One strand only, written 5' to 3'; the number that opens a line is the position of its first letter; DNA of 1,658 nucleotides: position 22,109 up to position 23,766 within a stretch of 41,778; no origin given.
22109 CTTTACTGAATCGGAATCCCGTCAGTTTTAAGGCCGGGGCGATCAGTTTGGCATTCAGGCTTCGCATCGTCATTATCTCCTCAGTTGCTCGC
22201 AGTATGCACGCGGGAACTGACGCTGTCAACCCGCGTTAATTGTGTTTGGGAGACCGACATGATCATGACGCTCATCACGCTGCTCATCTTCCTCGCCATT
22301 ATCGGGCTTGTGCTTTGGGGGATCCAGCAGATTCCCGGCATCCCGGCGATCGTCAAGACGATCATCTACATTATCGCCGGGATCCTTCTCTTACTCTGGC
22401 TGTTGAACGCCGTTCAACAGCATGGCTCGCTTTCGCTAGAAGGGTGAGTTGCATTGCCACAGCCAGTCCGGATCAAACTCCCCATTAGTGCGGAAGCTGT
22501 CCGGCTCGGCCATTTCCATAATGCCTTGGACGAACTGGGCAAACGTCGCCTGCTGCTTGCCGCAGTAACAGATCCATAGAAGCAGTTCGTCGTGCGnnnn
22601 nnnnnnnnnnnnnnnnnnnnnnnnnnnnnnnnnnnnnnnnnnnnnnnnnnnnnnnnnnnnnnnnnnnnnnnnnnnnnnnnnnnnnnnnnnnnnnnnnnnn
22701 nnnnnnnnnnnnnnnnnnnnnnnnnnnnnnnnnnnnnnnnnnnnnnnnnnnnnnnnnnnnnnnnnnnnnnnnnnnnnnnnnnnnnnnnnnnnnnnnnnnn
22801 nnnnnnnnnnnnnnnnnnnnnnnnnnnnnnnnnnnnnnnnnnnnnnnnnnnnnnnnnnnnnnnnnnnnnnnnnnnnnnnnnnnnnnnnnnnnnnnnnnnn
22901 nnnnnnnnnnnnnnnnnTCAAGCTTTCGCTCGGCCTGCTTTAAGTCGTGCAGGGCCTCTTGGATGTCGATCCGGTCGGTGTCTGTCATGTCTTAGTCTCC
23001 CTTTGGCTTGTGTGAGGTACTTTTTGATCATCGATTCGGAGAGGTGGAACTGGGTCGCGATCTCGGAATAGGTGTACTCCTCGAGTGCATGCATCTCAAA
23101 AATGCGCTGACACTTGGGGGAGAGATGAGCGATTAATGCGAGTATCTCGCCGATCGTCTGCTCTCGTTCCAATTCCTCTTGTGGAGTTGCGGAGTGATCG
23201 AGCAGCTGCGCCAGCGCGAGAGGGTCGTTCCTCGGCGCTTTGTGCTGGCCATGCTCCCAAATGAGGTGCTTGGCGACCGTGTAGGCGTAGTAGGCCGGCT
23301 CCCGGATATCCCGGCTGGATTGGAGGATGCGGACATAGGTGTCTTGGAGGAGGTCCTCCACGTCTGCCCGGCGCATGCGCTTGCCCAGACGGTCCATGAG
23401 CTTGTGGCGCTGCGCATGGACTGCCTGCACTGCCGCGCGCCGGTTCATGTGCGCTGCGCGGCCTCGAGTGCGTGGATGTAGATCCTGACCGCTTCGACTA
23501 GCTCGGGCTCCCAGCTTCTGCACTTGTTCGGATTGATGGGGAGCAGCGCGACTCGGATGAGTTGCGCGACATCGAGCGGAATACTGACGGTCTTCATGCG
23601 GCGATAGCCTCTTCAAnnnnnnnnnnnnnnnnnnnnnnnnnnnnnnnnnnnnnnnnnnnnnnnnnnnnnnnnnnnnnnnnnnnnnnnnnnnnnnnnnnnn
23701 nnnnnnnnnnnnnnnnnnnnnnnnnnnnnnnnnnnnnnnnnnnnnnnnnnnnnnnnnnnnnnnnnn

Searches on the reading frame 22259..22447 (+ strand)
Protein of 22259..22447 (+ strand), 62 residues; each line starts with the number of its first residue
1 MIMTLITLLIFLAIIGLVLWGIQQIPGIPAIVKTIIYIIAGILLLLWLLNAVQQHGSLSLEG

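Call 13: search_protein_families(library=pfam, max_evalue=0.01, proteins=[window:22259-22447:+])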
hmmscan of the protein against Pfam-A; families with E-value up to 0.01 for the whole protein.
window:22259-22447:+ (62 aa): 0 families

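Call 14: search_protein_families(library=phrogs, max_evalue=0.001, proteins=[window:22259-22447:+])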
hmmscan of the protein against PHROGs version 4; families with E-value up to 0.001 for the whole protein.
window:22259-22447:+ (62 aa): 0 families

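Call 72: find_homologous_proteins(query=window:22259-22447:+, max_evalue=0.001)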
Query window:22259-22447:+ (62 aa): 5 proteins with E <= 0.001 among 8 candidates.
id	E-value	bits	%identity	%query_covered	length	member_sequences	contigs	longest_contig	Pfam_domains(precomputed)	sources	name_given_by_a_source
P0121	2.6e-15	73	73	90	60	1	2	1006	PF28077.1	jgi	jgi:preprotein translocase subunit SecE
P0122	1.7e-14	71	82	61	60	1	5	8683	PF28077.1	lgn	-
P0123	3.0e-14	70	74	50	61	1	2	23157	-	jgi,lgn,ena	-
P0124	5.8e-14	69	74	50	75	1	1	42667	-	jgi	-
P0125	4.9e-13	66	73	48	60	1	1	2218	-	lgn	-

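Call 73: find_encoding_contigs(protein=P0122, flank=4000, max_places=10)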
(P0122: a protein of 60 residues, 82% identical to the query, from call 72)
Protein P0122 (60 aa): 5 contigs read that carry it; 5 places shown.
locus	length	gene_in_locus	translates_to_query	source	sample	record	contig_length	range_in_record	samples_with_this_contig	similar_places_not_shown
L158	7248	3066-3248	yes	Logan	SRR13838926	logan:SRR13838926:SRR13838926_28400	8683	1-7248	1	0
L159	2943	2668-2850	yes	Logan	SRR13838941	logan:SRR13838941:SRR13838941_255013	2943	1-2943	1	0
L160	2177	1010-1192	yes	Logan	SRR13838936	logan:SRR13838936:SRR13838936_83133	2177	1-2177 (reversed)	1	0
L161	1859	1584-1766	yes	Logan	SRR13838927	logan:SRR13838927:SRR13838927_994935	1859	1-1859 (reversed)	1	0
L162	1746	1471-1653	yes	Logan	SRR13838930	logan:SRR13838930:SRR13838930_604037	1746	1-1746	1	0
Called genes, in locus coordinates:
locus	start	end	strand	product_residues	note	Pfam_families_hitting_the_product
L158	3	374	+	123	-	?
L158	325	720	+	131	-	-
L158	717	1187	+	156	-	PF01510:Amidase_2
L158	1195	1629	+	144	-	-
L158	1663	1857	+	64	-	-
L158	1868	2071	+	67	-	-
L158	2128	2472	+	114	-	-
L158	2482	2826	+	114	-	-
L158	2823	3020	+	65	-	-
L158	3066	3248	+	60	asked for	PF28077:THIVI_2564 (weak)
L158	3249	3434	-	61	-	-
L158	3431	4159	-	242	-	PF05724:TPMT (weak), PF13489:Methyltransf_23, PF08241:Methyltransf_11, PF08242:Methyltransf_12, PF13649:Methyltransf_25, PF13847:Methyltransf_31 (weak)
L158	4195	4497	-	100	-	-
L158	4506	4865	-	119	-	PF05015:HigB-like_toxin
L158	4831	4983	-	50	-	-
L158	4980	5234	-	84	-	-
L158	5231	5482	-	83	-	-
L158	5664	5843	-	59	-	-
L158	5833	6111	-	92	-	-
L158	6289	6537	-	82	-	-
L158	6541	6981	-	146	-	-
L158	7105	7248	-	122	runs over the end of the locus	-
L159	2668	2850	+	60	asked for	PF28077:THIVI_2564 (weak)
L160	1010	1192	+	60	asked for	PF28077:THIVI_2564 (weak)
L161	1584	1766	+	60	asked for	PF28077:THIVI_2564 (weak)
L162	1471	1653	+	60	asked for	PF28077:THIVI_2564 (weak)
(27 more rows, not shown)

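Call 83: find_related_loci(query=A4, collection=viral_contigs, flank=3000)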
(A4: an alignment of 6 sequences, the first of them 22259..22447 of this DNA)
Query A4 (62 aa) in viral_contigs; peptide patterns used: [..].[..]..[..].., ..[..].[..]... (x = any residue, [..] = any of these).
99 stretches matched a pattern; 44 encode a relative of the query (tblastn E <= 1e-3); 44 distinct loci.
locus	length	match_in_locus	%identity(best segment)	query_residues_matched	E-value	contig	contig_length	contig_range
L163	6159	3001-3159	66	1-53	3e-18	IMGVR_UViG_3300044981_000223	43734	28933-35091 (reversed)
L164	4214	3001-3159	62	1-53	2e-17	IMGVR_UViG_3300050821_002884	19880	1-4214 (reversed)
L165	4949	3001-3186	53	1-62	2e-16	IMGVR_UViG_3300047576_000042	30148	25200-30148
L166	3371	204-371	55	1-56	2e-16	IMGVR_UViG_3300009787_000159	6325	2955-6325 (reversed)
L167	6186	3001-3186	53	1-62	2e-16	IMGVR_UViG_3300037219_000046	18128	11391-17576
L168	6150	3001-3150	64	1-50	2e-16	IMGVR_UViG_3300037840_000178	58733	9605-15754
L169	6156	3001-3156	60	1-52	3e-16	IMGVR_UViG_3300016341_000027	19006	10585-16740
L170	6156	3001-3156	60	1-52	3e-16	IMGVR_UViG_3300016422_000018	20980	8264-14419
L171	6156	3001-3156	60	1-52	8e-15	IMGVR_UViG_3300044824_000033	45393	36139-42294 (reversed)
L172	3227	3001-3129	72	1-43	4e-14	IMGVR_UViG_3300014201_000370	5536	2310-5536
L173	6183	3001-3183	61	1-61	1e-13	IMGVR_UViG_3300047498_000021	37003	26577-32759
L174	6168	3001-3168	66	1-56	2e-13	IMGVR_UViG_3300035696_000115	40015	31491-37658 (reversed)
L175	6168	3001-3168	59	1-56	2e-12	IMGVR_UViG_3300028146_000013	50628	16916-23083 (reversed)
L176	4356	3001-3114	68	1-38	9e-12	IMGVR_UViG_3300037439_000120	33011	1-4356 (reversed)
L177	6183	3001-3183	61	1-61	2e-11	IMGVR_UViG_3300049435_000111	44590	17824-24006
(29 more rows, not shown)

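Call 100: search_protein_families(library=pfam, alignment_id=A4, max_evalue=0.1)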
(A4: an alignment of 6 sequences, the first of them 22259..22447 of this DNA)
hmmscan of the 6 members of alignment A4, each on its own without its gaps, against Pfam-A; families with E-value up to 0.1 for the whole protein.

A. member 1, window:22259-22447:+ (62 aa): 2 families
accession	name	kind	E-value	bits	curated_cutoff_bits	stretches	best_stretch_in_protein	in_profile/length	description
PF12351.13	Fig1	-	0.014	15.8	25.3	1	2-57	82-140/188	Ca2+ regulator and membrane fusion protein Fig1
PF07332.16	Phage_holin_3_6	-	0.047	14.2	28.4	1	3-55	49-97/116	Putative Actinobacterial Holin-X, holin superfamily III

B. families by the number of members that match (of 6 scanned): 5 families
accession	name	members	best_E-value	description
PF12351.13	Fig1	1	0.014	Ca2+ regulator and membrane fusion protein Fig1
PF11255.13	DUF3054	1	0.014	Protein of unknown function (DUF3054)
PF24431.1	DUF7554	1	0.021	Family of unknown function (DUF7554)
PF00584.25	SecE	1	0.041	SecE/Sec61-gamma subunits of protein translocation complex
PF07332.16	Phage_holin_3_6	1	0.047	Putative Actinobacterial Holin-X, holin superfamily III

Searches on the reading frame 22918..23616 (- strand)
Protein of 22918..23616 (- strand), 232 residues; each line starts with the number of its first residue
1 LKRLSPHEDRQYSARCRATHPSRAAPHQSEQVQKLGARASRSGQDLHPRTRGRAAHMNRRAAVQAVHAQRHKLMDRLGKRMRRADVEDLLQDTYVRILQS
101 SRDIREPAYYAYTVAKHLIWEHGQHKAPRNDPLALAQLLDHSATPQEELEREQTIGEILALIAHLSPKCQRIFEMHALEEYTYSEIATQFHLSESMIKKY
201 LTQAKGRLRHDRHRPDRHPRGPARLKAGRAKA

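Call 13: search_protein_families(library=pfam, max_evalue=0.01, proteins=[window:22918-23616:-])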
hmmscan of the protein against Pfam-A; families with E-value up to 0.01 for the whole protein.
window:22918-23616:- (232 aa): 4 families
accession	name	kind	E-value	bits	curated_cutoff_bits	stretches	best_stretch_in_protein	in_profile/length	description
PF08281.18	Sigma70_r4_2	-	8.4e-15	54.6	25.7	1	157-208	3-54/54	Sigma-70, region 4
PF04545.22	Sigma70_r4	-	1.8e-08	34.2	24.1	1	162-210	2-50/50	Sigma-70, region 4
PF04542.20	Sigma70_r2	-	1.3e-05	25.3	24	1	69-119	8-61/71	Sigma-70 region 2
PF07638.17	Sigma70_ECF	-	0.0027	18.1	21.1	1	149-209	120-180/185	ECF sigma factor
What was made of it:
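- On ECF (group IV) sigma factor (the protein at 22918-23448): Sigma70_r2 at 1.3e-5 and Sigma70_r4_2 at 8e-15 (call 13).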

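Call 14: search_protein_families(library=phrogs, max_evalue=0.001, proteins=[window:22918-23616:-])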
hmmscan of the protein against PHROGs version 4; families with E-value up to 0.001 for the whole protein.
window:22918-23616:- (232 aa): 3 families
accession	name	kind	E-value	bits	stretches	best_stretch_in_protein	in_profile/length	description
phrog_1740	-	transcription regulation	5.2e-12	46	1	58-209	54-213/567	RNA polymerase sigma factor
phrog_36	-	transcription regulation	6.8e-06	26.8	1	150-203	125-178/220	transcriptional regulator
phrog_1190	-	transcription regulation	2.8e-05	25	1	148-208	96-155/167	RNA polymerase sigma factor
